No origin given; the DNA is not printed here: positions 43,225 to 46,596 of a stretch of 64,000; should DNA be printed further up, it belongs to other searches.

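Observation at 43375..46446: Orphan ~1016-aa metallophosphoesterase with pentapeptide-like repeats as sole cargo of the element: candidate single-gene defence or counter-defence module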

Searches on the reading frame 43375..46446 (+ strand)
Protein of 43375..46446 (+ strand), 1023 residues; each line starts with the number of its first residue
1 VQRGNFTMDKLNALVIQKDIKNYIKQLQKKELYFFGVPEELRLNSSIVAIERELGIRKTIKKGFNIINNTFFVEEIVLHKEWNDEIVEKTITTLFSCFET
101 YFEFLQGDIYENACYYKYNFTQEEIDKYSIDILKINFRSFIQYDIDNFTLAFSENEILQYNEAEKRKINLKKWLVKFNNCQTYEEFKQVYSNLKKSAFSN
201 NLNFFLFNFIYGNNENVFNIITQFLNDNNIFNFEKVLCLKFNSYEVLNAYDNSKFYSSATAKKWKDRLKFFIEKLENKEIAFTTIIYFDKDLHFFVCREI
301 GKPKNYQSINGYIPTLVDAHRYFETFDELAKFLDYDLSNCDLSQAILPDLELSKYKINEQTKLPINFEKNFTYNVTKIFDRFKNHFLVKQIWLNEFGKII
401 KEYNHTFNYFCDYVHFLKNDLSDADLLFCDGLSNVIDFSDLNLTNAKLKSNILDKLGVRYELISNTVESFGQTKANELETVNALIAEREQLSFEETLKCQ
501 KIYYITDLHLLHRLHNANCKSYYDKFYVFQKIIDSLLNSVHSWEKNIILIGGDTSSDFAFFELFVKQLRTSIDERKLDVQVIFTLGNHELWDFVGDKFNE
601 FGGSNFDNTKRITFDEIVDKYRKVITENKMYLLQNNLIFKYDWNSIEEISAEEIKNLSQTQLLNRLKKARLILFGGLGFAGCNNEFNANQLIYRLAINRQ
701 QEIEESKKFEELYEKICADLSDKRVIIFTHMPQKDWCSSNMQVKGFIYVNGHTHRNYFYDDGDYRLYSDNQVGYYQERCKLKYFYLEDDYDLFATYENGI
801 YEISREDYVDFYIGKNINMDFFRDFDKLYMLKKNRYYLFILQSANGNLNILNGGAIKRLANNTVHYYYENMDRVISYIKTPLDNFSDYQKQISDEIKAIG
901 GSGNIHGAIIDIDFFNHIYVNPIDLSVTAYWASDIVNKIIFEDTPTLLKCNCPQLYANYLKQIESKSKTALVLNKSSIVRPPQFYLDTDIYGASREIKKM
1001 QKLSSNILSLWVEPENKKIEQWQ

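Call 5: search_protein_families(library=pfam, proteins=[window:43375-46446:+], max_evalue=1)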
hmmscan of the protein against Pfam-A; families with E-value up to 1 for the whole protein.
window:43375-46446:+ (1023 aa): 2 families
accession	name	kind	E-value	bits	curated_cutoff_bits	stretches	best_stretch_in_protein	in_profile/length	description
PF00149.33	Metallophos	-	6.2e-09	37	21.5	1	501-755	2-190/191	Calcineurin-like phosphoesterase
PF00805.28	Pentapeptide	-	0.14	12.2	20.2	0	336-352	2-18/40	Pentapeptide repeats (8 copies)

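Call 8: search_protein_families(library=padloc, proteins=[window:43375-46446:+], max_evalue=1)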
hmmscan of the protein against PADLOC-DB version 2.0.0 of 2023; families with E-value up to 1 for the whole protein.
window:43375-46446:+ (1023 aa): 0 families

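Call 9: search_protein_families(library=ncbifam, proteins=[window:43375-46446:+], max_evalue=1)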
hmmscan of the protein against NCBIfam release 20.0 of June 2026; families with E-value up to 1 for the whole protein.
window:43375-46446:+ (1023 aa): 2 families
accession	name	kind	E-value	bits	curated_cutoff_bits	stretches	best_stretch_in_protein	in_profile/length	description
TIGR01549.1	HAD-SF-IA-v1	subfamily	0.049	14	23.3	1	610-727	16-133/149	HAD-IA family hydrolase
NF045594.1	flavodox_BilS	equivalog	0.45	10.4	155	0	659-687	59-87/160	flavodoxin family protein BilS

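Call 10: search_protein_families(library=phrogs, proteins=[window:43375-46446:+], max_evalue=1)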
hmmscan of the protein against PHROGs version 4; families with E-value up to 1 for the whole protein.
window:43375-46446:+ (1023 aa): 4 families
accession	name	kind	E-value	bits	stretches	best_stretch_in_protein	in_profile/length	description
phrog_1649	-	other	2.6e-07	30.6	1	487-778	18-275/308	metallo-phosphoesterase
phrog_547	-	other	1.3e-05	25.4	2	481-608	10-127/245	phosphoesterase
phrog_21485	-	unknown function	0.017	16.2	1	566-641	57-127/140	-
phrog_704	-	DNA, RNA and nucleotide metabolism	0.13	12.3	1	496-554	133-194/390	DNA repair exonuclease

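Call 11: search_solved_structures(query=window:43375-46446:+, max_evalue=1, show_alignments=2)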
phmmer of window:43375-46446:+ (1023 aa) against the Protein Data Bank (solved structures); distinct sequences matched with E-value up to 1: 0.

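Call 12: find_homologous_proteins(query=window:43375-46446:+, max_evalue=0.001)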
Query window:43375-46446:+ (1023 aa): 266 proteins with E <= 0.001 among 8000 candidates; the best 120 are listed.
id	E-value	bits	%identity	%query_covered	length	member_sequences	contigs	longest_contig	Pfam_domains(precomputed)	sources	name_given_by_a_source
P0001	0.0e+0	2287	99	100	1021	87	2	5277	PF00149.34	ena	-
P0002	0.0e+0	1797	78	99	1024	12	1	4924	PF00149.34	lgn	-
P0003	0.0e+0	1552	68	98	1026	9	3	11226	PF00149.34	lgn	-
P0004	0.0e+0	1451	66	99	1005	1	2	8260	PF00149.34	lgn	-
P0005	0.0e+0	1405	66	94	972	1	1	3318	PF00149.34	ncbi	-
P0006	0.0e+0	1365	62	99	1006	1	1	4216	PF00149.34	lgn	-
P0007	0.0e+0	1356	62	99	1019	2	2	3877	PF00149.34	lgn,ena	-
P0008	0.0e+0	1246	58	98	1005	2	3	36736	PF00149.34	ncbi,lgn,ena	-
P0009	0.0e+0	1217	58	98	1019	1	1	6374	PF00149.34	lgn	-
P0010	0.0e+0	1212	57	98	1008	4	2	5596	PF00149.34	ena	-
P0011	0.0e+0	1203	61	87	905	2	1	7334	PF00149.34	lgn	-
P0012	0.0e+0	1185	56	99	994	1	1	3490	PF00149.34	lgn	-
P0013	0.0e+0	1168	55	99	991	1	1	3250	PF00149.34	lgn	-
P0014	0.0e+0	1166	56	99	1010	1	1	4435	PF00149.34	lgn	-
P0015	0.0e+0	1146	54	98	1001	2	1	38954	PF00149.34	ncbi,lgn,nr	ncbi:MAG: metallophosphoesterase [Candidatus Borkfalkiaceae bacterium]|nr:metallophosphoesterase [Ch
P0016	0.0e+0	1131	54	97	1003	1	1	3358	PF00149.34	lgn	-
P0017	0.0e+0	1121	54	97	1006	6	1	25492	PF00149.34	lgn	-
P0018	0.0e+0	1105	53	98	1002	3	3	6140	PF00149.34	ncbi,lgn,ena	-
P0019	0.0e+0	1103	52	100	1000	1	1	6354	PF00149.34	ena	-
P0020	0.0e+0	1101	52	98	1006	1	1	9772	PF00149.34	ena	-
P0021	0.0e+0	1098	53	98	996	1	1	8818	PF00149.34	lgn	-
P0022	0.0e+0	1087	61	69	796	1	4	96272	PF00149.34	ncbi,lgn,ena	-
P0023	0.0e+0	1081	52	98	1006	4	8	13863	PF00149.34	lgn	-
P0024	0.0e+0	1081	52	98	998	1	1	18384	PF00149.34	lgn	-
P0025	0.0e+0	1069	52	99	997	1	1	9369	PF00149.34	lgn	-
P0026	0.0e+0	1069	52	98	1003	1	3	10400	PF00149.34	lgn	-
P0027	0.0e+0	1067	52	97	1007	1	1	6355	PF00149.34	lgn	-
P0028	0.0e+0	1066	50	98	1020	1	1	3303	PF00149.34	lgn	-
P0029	0.0e+0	1064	51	99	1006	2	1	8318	PF00149.34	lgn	-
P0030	0.0e+0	1061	51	98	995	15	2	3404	PF00149.34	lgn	-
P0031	0.0e+0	1058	52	98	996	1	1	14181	PF00149.34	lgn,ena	-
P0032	0.0e+0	1057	51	98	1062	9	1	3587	PF00149.34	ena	-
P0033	0.0e+0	1056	52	98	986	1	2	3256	PF00149.34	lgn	-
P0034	0.0e+0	1049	65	71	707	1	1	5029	PF00149.34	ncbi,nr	ncbi:MAG: metallophosphoesterase, partial [Clostridia bacterium]|nr:metallophosphoesterase [Clostrid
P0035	0.0e+0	1031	51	99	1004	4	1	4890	PF00149.34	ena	-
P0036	0.0e+0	1021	51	98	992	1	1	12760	PF00149.34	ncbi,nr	ncbi:hypothetical protein D7X33_18810 [Butyricicoccus sp. 1XD8-22]|nr:hypothetical protein D7X33_188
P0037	3.1e-292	991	49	99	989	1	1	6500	PF00149.34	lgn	-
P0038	4.7e-291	987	49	98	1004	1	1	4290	PF00149.34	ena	-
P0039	2.7e-290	984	48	98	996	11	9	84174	PF00149.34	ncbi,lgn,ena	-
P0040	1.6e-289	982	50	99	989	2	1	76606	PF00149.34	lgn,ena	-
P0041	4.4e-289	980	49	99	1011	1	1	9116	PF00149.34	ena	-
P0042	6.0e-289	980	50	98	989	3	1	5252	PF00149.34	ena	-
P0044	4.0e-286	970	48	98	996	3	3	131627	PF00149.34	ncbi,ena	-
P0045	4.9e-286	970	48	98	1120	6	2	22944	PF14311.13,PF00149.34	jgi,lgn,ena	-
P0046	1.1e-282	959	49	99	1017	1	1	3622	PF00149.34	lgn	-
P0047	1.6e-281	955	48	98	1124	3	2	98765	PF14311.13,PF00149.34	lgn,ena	-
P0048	1.1e-276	939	59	64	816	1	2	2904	PF00149.34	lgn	-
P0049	1.3e-275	936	48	98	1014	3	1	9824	PF00149.34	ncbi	-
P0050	1.7e-275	935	48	95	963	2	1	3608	PF00149.34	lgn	-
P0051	1.3e-273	929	47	98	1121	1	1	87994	PF14311.13,PF00149.34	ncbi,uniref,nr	ncbi:zinc-ribbon domain-containing protein [Clostridium cibarium]|uniref:Metallophosphoesterase n=1 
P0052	4.1e-272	924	46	98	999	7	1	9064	PF00149.34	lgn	-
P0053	4.1e-271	921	46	99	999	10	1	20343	PF00149.34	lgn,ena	-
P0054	4.1e-271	921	46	98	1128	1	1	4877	PF00149.34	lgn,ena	-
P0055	1.3e-270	919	45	98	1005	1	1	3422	PF00149.34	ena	-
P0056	3.4e-266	904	45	98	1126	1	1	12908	PF00149.34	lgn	-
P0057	3.8e-264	898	45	98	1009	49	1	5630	PF00149.34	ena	-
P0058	5.6e-263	894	46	96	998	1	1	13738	PF00149.34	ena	-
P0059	9.4e-263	893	45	98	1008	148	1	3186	PF00149.34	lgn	-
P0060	6.2e-262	890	45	98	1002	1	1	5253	PF00149.34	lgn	-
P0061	1.1e-261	890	45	98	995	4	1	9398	PF00149.34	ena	-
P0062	2.0e-261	889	47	97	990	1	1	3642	PF00149.34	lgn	-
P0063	2.3e-260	885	45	98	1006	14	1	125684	PF00149.34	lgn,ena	-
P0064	4.2e-260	884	45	98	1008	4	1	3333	PF00149.34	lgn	-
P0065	5.6e-260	884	44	98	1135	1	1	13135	PF00149.34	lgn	-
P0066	4.0e-259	881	44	95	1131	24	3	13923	PF00149.34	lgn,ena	-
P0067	5.6e-259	881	45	98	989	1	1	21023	PF00149.34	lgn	-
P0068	7.2e-259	880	43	98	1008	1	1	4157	PF00149.34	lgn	-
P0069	3.3e-258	878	46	98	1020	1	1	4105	PF00149.34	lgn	-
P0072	1.7e-257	876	45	98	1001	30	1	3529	PF00149.34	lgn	-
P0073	2.6e-257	875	45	98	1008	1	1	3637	PF00149.34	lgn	-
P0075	6.4e-257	874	45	98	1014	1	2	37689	PF00149.34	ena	-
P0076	6.7e-257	874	44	98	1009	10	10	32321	PF00149.34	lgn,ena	-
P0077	1.8e-256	872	44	98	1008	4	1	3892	PF00149.34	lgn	-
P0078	3.2e-256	871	44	96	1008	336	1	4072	PF00149.34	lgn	-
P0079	9.0e-256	870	44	98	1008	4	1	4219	PF00149.34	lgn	-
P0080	1.2e-255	870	45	98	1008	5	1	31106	PF00149.34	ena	-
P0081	2.6e-255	868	45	98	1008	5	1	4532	PF00149.34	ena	-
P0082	3.4e-255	868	44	98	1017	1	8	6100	PF00149.34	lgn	-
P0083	4.6e-255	868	45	98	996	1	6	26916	PF00149.34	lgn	-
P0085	1.1e-254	866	45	99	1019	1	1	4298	PF00149.34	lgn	-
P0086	1.6e-254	866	44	97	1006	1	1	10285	PF00149.34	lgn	-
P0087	1.8e-254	866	44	98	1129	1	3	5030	PF00149.34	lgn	-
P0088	2.8e-254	865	44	97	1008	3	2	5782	PF00149.34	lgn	-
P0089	5.4e-254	864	44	98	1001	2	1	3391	PF00149.34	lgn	-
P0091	1.9e-253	862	44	98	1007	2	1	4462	PF00149.34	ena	-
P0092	5.8e-253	861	44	98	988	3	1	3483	PF00149.34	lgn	-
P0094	1.2e-252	860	43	98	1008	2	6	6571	PF00149.34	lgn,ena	-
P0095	2.4e-252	859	43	98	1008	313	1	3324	PF00149.34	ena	-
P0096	2.5e-252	859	44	98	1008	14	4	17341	PF00149.34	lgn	-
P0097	2.9e-252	858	43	98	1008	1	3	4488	PF00149.34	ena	-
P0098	4.5e-252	858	44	97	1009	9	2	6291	PF00149.34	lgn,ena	-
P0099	1.1e-251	856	44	98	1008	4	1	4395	PF00149.34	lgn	-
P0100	3.4e-251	855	43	98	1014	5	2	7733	PF00149.34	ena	-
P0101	5.1e-251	854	43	98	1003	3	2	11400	PF00149.34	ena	-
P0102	5.3e-251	854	44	98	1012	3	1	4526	PF00149.34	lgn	-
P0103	1.0e-250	853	44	98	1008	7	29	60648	PF00149.34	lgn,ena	-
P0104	4.9e-250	851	44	98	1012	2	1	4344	PF00149.34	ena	-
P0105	1.5e-249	849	45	98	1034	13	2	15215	PF00149.34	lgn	-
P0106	1.6e-249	849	43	98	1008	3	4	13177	PF00149.34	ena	-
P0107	1.8e-249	849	43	98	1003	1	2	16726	PF00149.34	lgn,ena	-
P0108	3.2e-249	848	44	98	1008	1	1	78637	PF00149.34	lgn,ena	-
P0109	3.3e-249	848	43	98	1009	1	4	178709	PF00149.34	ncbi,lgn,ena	-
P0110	3.4e-249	848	44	98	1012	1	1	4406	PF00149.34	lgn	-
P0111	5.0e-249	848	44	99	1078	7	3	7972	PF00149.34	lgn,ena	-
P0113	6.0e-249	847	44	98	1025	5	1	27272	PF00149.34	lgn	-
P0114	6.6e-249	847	43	98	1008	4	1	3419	PF00149.34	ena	-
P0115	1.9e-248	846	44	98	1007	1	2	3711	PF00149.34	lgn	-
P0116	2.7e-248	845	44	98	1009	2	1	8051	PF00149.34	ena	-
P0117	2.8e-248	845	42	98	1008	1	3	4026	PF00149.34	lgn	-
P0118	3.3e-248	845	44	97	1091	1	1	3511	PF00149.34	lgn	-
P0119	4.8e-248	844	46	98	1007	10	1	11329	PF00149.34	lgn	-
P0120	7.9e-248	844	43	98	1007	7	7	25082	PF00149.34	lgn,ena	-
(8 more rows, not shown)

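Call 15: find_encoding_contigs(protein=P0001, flank=10000, max_places=6)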
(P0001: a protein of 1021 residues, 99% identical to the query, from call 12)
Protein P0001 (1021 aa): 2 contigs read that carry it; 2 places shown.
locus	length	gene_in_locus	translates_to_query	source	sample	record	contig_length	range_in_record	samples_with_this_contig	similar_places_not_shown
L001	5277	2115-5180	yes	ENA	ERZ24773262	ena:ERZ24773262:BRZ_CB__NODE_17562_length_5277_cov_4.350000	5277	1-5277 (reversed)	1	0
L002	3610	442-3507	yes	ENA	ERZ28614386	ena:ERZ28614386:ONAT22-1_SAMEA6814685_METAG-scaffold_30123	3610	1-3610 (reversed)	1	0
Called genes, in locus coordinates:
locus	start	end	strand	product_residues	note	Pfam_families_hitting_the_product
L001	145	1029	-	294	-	PF23343:REP_ORF2-G2P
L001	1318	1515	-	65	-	-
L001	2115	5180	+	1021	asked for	PF00149:Metallophos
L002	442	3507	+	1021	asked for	PF00149:Metallophos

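Call 16: find_encoding_contigs(protein=P0008, flank=10000, max_places=4)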
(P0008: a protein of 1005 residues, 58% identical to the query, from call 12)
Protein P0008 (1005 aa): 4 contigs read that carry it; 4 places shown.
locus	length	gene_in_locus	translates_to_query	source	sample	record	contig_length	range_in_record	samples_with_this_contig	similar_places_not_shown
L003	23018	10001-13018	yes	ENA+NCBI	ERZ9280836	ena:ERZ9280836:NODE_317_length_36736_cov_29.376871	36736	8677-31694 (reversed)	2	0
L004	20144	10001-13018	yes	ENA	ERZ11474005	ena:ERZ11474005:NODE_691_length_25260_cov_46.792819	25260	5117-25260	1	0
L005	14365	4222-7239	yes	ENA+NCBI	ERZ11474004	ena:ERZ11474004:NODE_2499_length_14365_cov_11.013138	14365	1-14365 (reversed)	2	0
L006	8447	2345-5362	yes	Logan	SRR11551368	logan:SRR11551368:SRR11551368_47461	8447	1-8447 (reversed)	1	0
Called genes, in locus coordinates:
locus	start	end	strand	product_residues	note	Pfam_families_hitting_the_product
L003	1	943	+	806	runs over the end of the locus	PF00933:Glyco_hydro_3, PF01915:Glyco_hydro_3_C, PF14310:Fn3-like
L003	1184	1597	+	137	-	PF09424:YqeY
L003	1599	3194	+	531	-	PF00501:AMP-binding, PF13193:AMP-binding_C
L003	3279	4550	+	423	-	PF01595:CNNM, PF00571:CBS, PF03471:CorC_HlyC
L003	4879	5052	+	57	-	PF00037:Fer4 (weak), PF13237:Fer4_10, PF14697:Fer4_21, PF12838:Fer4_7, PF13187:Fer4_9, PF13484:Fer4_16 (weak), PF00037:Fer4, PF12837:Fer4_6, +5 more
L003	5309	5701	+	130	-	PF02082:Rrf2, PF03444:WHD_HrcA (faint)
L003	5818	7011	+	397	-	PF00266:Aminotran_5, PF01041:DegT_DnrJ_EryC1 (faint)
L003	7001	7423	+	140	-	PF01592:NifU_N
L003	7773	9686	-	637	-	PF14311:DUF4379, PF01155:HypA (faint), PF05265:DUF723 (faint), PF21817:CapR (faint), PF14311:DUF4379, PF07453:NUMOD1 (weak), PF22083:I-HmuI_NUMOD-like (weak)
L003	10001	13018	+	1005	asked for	PF00149:Metallophos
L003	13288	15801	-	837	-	PF13676:TIR_2, PF00481:PP2C (weak)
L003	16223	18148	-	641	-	PF00122:E1-E2_ATPase, PF00702:Hydrolase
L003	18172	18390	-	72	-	PF00403:HMA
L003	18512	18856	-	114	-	PF12840:HTH_20, PF01022:HTH_5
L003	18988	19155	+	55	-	-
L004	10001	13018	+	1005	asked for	PF00149:Metallophos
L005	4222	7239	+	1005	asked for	PF00149:Metallophos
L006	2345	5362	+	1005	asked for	PF00149:Metallophos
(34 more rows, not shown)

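Call 18: find_encoding_contigs(protein=P0015, flank=10000, max_places=2)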
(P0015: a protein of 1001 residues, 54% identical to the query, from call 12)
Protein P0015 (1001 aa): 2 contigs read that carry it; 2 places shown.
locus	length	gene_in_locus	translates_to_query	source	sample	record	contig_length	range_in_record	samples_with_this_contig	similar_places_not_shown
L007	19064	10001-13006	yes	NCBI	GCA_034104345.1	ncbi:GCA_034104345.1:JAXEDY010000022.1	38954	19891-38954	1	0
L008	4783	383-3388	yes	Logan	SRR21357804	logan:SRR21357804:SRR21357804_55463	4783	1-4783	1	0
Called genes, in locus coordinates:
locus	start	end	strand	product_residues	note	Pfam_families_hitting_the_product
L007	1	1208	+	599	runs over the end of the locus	PF01336:tRNA_anti-codon, PF00152:tRNA-synt_2, PF02938:GAD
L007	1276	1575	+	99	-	-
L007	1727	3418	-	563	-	PF02030:Lipoprotein_8 (weak), PF13416:SBP_bac_8, PF13343:SBP_bac_6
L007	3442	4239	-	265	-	PF00528:BPD_transp_1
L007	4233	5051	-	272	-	PF00528:BPD_transp_1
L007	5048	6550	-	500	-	PF00005:ABC_tran, PF08402:TOBE_2 (faint)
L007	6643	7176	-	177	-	PF12844:HTH_19, PF13560:HTH_31, PF01381:HTH_3, PF02311:AraC_binding (weak), PF07883:Cupin_2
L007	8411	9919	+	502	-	PF00144:Beta-lactamase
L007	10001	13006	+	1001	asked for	PF00149:Metallophos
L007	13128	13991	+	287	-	PF00561:Abhydrolase_1 (faint)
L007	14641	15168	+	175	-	PF14512:TM1586_NiRdase (faint), PF00881:Nitroreductase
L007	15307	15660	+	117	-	-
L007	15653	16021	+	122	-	-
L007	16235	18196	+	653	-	PF00270:DEAD (faint), PF04851:ResIII, PF17757:UvrB_inter, PF27431:UvrB_3rd, PF00271:Helicase_C, PF12344:UvrB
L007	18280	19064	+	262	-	PF17760:UvrA_inter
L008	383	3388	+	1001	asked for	PF00149:Metallophos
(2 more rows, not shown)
